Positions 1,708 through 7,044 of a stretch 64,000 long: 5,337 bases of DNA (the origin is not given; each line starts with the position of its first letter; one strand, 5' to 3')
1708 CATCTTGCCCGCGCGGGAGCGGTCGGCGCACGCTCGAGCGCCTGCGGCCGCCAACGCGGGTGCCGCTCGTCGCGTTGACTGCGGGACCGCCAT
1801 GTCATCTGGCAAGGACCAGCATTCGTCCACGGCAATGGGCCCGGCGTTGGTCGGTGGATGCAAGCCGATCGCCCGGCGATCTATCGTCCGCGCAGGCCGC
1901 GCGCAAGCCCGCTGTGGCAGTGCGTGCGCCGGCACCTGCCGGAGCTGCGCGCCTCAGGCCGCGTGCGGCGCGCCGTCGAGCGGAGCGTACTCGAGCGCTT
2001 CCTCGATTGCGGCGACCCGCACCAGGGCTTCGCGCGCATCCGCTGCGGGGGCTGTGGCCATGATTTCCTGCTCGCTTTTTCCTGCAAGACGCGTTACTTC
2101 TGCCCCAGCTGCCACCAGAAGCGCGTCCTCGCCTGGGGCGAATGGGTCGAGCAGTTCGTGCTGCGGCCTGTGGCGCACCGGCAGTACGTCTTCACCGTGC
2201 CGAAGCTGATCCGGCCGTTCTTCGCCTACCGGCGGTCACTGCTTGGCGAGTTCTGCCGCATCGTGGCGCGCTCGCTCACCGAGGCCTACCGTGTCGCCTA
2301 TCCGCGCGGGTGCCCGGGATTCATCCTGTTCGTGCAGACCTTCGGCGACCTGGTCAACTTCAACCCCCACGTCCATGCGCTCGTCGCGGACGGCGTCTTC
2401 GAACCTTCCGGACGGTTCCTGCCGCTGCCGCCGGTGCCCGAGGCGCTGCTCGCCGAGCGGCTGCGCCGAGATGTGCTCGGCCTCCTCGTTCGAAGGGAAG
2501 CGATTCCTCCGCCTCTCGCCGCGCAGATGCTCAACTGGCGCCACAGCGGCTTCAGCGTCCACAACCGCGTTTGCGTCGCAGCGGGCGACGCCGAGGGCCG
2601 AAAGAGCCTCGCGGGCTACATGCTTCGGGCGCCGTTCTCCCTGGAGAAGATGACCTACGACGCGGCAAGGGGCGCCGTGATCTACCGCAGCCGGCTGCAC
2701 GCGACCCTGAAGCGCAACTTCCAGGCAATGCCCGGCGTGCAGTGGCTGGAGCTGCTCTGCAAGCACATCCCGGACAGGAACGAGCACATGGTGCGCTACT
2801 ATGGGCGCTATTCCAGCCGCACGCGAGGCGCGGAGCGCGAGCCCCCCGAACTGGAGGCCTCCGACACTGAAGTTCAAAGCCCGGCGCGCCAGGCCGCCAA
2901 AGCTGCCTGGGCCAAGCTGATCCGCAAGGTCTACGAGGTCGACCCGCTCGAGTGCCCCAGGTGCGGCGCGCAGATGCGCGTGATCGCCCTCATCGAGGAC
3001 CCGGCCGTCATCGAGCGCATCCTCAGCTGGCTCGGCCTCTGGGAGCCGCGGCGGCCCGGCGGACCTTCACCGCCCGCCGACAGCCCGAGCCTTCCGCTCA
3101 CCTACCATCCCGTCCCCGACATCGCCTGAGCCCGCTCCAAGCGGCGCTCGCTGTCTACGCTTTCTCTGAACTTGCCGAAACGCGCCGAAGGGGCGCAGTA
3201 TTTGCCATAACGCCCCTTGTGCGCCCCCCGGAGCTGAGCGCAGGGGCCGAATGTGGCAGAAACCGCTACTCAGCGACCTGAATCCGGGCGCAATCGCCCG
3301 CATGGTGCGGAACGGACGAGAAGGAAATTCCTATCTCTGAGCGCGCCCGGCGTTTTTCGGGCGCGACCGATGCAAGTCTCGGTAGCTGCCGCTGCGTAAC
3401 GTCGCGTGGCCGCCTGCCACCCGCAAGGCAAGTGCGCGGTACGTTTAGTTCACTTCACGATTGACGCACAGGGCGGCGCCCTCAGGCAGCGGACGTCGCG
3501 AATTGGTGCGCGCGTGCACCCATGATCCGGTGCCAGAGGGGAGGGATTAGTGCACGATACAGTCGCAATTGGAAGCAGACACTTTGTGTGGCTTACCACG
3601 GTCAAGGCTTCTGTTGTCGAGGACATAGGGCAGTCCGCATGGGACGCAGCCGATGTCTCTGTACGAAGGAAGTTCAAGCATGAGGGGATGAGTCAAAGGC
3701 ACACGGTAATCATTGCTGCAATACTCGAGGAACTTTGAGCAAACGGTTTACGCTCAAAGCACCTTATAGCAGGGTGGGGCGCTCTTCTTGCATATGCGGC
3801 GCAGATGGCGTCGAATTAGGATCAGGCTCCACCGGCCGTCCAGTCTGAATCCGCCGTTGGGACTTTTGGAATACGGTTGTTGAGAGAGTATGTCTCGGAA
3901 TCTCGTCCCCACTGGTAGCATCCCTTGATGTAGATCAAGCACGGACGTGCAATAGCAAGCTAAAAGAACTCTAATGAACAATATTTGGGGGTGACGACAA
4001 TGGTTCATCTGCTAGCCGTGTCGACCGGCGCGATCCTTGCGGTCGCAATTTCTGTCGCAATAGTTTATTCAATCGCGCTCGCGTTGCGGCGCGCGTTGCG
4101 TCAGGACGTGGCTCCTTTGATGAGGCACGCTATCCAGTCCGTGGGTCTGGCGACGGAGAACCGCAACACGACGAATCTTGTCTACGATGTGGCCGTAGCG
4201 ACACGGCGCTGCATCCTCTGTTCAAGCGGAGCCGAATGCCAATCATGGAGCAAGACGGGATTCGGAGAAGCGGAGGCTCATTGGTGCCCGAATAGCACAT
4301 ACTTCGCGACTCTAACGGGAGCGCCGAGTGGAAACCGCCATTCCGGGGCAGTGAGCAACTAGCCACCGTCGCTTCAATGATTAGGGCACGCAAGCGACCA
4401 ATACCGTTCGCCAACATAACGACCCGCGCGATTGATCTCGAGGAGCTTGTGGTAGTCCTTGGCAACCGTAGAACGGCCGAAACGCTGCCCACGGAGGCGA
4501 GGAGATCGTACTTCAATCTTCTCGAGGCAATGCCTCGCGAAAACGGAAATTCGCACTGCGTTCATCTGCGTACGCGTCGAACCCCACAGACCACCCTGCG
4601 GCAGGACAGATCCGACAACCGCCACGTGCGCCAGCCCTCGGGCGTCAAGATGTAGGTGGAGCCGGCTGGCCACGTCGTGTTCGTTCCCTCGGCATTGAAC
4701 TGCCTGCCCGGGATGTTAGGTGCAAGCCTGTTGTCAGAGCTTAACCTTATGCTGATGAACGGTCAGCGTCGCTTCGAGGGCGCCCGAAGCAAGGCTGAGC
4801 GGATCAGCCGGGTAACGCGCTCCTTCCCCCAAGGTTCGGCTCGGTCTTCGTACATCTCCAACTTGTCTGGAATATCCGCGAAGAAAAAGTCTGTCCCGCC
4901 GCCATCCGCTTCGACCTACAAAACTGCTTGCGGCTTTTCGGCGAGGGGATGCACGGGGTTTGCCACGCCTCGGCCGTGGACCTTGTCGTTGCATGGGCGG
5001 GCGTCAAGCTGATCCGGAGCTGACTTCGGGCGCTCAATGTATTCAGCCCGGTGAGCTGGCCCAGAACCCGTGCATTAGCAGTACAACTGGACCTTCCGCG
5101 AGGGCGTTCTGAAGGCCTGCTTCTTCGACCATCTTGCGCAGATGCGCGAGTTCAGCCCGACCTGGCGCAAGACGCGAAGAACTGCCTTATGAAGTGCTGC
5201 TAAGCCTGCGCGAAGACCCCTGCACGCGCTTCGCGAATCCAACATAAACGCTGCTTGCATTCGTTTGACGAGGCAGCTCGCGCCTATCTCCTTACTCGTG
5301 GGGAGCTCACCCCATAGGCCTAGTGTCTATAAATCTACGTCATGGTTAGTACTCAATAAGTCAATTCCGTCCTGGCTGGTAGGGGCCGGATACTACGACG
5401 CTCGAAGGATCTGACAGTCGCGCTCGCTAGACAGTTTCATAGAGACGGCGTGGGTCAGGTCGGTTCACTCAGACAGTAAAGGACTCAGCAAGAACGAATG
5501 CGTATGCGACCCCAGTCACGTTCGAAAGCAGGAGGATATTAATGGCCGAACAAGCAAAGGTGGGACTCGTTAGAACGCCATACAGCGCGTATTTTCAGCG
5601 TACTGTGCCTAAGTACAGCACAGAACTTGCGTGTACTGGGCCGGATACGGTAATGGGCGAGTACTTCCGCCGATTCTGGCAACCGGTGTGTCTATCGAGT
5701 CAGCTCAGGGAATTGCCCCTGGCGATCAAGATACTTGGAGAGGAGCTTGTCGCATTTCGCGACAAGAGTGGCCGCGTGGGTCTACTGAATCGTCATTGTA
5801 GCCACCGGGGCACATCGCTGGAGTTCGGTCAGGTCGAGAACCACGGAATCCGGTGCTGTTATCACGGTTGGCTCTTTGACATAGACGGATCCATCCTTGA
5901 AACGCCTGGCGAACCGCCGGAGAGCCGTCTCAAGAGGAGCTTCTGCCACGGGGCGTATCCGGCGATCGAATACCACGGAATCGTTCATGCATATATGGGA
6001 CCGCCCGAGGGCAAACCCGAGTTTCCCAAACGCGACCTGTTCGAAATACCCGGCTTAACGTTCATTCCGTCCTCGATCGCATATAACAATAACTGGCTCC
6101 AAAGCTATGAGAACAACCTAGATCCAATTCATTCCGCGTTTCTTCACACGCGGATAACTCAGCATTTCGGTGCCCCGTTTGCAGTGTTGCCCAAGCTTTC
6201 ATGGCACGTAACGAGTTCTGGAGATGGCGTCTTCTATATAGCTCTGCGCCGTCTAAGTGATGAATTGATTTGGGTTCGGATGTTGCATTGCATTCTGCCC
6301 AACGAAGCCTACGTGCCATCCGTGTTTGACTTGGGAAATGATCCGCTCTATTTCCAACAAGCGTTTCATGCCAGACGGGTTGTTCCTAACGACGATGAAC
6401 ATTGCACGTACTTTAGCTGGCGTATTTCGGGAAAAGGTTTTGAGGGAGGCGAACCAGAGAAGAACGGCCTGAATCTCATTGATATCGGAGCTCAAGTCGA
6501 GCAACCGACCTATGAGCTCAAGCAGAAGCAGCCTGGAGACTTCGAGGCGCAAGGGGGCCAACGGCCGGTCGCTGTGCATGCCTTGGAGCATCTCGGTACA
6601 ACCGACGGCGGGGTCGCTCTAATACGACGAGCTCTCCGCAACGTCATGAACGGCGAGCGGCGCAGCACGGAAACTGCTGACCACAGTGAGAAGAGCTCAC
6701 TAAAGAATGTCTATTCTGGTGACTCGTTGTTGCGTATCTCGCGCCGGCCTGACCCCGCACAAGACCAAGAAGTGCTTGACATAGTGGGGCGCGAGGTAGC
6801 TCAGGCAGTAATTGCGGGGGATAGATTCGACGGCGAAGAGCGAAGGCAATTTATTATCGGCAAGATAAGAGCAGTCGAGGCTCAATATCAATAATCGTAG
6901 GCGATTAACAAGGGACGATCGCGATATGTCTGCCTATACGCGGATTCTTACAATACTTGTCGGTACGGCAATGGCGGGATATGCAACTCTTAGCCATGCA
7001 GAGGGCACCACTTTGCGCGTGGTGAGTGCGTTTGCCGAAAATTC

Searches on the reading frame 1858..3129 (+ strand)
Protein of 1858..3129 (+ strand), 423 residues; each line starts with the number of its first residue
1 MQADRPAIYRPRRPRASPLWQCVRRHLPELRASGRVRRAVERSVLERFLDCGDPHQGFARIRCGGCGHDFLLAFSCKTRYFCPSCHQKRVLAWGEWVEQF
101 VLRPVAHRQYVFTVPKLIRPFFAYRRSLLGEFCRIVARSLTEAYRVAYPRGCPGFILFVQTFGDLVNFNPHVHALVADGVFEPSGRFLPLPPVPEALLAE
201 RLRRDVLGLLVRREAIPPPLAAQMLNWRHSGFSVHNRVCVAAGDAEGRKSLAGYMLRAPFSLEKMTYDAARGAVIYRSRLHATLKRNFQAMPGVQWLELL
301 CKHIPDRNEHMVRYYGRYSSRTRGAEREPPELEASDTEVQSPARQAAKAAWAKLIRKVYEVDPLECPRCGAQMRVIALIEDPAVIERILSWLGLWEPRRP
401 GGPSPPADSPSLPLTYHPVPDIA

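Call 57: search_protein_families(library=pfam, proteins=[window:1858-3129:+], max_evalue=0.001)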
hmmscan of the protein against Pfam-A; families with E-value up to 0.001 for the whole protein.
window:1858-3129:+ (423 aa): 2 families
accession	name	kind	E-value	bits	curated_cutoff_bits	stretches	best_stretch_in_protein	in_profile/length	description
PF14319.11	Zn_Tnp_IS91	-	1.6e-18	66.9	26.3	1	23-114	2-90/90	Transposase zinc-binding domain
PF04986.18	Y2_Tnp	-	2.8e-17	63.7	20.9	1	154-321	1-178/183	Putative transposase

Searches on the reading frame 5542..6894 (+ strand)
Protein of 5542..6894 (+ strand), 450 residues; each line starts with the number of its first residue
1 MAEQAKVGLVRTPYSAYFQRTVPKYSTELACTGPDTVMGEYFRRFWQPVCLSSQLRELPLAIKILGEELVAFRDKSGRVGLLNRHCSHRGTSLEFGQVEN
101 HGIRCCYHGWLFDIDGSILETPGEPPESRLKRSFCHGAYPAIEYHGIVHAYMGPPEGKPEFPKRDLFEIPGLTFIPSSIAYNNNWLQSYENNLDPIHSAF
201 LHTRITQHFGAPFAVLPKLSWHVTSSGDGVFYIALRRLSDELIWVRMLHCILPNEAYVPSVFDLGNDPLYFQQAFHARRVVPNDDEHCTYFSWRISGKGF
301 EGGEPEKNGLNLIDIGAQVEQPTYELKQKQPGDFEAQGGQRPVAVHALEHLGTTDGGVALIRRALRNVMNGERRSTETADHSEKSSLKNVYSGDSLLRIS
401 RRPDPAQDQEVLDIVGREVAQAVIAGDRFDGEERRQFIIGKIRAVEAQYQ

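Call 4: search_protein_families(library=ncbifam, proteins=[window:5542-6894:+], max_evalue=0.00001)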
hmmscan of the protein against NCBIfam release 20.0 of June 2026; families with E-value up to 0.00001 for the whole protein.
window:5542-6894:+ (450 aa): 2 families
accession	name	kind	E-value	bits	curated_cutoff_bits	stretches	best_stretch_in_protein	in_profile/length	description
NF052579.1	BetMthstMoxSdmAMthl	equivalog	3.6e-11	42.6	600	1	45-205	17-181/351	4beta-methylsterol monooxygenase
NF042946.1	3PPDioc_HcaE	equivalog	1.9e-06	27.2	830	1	42-126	35-122/450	3-phenylpropionate/cinnamic acid dioxygenase subunit alpha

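Call 5: search_protein_families(library=pfam, proteins=[window:5542-6894:+], max_evalue=0.00001)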
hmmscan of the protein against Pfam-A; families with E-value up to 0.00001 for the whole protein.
window:5542-6894:+ (450 aa): 1 family
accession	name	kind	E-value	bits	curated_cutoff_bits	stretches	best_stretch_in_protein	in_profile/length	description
PF00355.32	Rieske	-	4.5e-17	62.2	20.3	1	46-125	2-82/88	Rieske [2Fe-2S] domain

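Call 34: search_solved_structures(query=window:5542-6894:+, max_evalue=0.001)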
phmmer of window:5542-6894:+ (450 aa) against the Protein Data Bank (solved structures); distinct sequences matched with E-value up to 0.001: 44.
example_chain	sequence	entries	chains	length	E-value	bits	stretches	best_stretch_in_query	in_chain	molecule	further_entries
7fhr_A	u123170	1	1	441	3.3e-46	160.9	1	29-293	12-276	Putative Phthalate 4,5-dioxygenase, subunit alpha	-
9ina_A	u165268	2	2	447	7.5e-41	143.3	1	24-203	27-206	Rieske (2Fe-2S) domain protein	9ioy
7fjl_A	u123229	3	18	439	3.3e-38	134.5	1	27-204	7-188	Rieske (2Fe-2S) domain protein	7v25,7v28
6ick_A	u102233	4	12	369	1.2e-13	53.6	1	40-203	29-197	Methylxanthine N1-demethylase NdmA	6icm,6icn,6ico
6icp_A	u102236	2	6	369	1.2e-13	53.6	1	40-203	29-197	Methylxanthine N1-demethylase NdmA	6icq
4nbg_A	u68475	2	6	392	2.6e-12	49.2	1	42-202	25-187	Terminal oxygenase component of carbazole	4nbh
4nb9_A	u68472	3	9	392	2.6e-12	49.2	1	42-202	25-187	Terminal oxygenase component of carbazole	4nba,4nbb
1ww9_A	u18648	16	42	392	2.6e-12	49.2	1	42-202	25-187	terminal oxygenase component of carbazole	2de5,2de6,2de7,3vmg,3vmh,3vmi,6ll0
4nb8_A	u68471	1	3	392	2.6e-12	49.2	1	42-202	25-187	Terminal oxygenase component of carbazole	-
4nbf_A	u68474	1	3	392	2.6e-12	49.2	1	42-202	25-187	Terminal oxygenase component of carbazole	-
4nbc_A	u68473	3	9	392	2.6e-12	49.2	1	42-202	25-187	Terminal oxygenase component of carbazole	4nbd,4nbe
3gkq_A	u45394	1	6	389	1.3e-10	43.6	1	42-203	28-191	Terminal oxygenase component of carbazole 1,9a-dioxygenase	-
6wn3_A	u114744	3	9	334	3.1e-10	42.3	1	62-202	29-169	SxtT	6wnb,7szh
6wnc_A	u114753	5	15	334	3.3e-10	42.3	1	63-205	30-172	SxtDIOX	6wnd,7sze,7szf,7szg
6icl_A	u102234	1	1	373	4e-10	42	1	40-204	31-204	Methylxanthine N3-demethylase NdmB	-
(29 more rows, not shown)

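Call 35: search_dna_similar(query=window:5542-6894:+, collection=plasmids, mode=protein, max_rows=25, max_evalue=1e-20)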
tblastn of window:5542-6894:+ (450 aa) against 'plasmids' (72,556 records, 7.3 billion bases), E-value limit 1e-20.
Records with a match: 130; places in all: 179; records where one place covers at least 80% of the query: 24.
Best place of each record, by identity: <60% 130.
By first word of the organism name: Rhodococcus 14; Phaeobacter 10; Sphingobium 8; Caballeronia 7; Burkholderia 7; Aminobacter 6; Paraburkholderia 6; Novosphingobium 6; Variovorax 5; Cupriavidus 5; and 39 more.
By predicted mobility (MOB-suite, as given by PLSDB): non-mobilizable 72; conjugative 35; mobilizable 23.
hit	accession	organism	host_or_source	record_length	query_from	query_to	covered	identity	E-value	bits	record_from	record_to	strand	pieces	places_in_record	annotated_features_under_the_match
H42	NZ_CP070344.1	Variovorax sp. PDNC026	cell culture,Plastic debris in ...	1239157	5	448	99%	41.0%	6e-100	335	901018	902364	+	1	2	none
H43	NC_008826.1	Methylibium petroleiphilum PM1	-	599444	12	447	97%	41.1%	9e-95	320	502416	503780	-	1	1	Rieske 2Fe-2S domain-containing protein | PDR/VanB family oxidoreductase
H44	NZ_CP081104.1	Ruegeria conchae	-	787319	24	449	95%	39.0%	3e-87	298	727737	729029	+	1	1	Rieske 2Fe-2S domain-containing protein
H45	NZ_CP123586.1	Alisedimentitalea scapharcae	Anadara broughtonii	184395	2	448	99%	35.2%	9e-71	250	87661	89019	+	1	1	aromatic ring-hydroxylating dioxygenase subunit alpha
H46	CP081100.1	Rhodobacteraceae bacterium M382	-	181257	2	448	99%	34.8%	5e-70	248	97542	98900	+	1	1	aromatic ring-hydroxylating dioxygenase subunit alpha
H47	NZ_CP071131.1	Caballeronia sp. M1242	Homo sapiens,ETA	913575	13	446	96%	34.3%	7e-70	248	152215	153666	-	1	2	Rieske 2Fe-2S domain-containing protein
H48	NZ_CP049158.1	Caballeronia sp. SBC1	whole organism,soil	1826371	12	450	98%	33.7%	1e-72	256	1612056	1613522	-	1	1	none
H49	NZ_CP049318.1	Caballeronia sp. SBC2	whole organism,soil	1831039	12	450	98%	33.7%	1e-72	256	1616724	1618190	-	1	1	none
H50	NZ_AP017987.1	Aminobacter sp. SS-2016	Lotus japoicus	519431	5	372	82%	37.2%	1e-56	209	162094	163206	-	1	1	aromatic ring-hydroxylating dioxygenase subunit alpha | PDR/VanB family oxidoreductase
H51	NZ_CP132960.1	Aminobacter niigataensis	cell culture,sediment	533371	5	372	82%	37.2%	1e-56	209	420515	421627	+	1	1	aromatic ring-hydroxylating dioxygenase subunit alpha | PDR/VanB family oxidoreductase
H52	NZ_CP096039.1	Rhodococcus pyridinivorans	cell culture,soil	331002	28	394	82%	36.7%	2e-61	223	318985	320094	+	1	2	Rieske 2Fe-2S domain-containing protein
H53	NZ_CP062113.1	Aminobacter sp. SR38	bacterial pure culture,soil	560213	5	372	82%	36.5%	9e-57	209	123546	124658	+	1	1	Rieske 2Fe-2S domain-containing protein | PDR/VanB family oxidoreductase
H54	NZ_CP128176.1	Sphingobium baderi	mixed culture,activated sludge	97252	28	394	82%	36.5%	7e-62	224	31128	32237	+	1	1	Rieske 2Fe-2S domain-containing protein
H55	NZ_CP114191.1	Aminobacter sp. NyZ550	-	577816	5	372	82%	36.2%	4e-56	207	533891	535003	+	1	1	Rieske 2Fe-2S domain-containing protein | PDR/VanB family oxidoreductase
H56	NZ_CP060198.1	Aminobacter sp. MDW-2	cell culture,soil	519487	5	372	82%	36.0%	8e-56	207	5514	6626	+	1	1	Rieske 2Fe-2S domain-containing protein | PDR/VanB family oxidoreductase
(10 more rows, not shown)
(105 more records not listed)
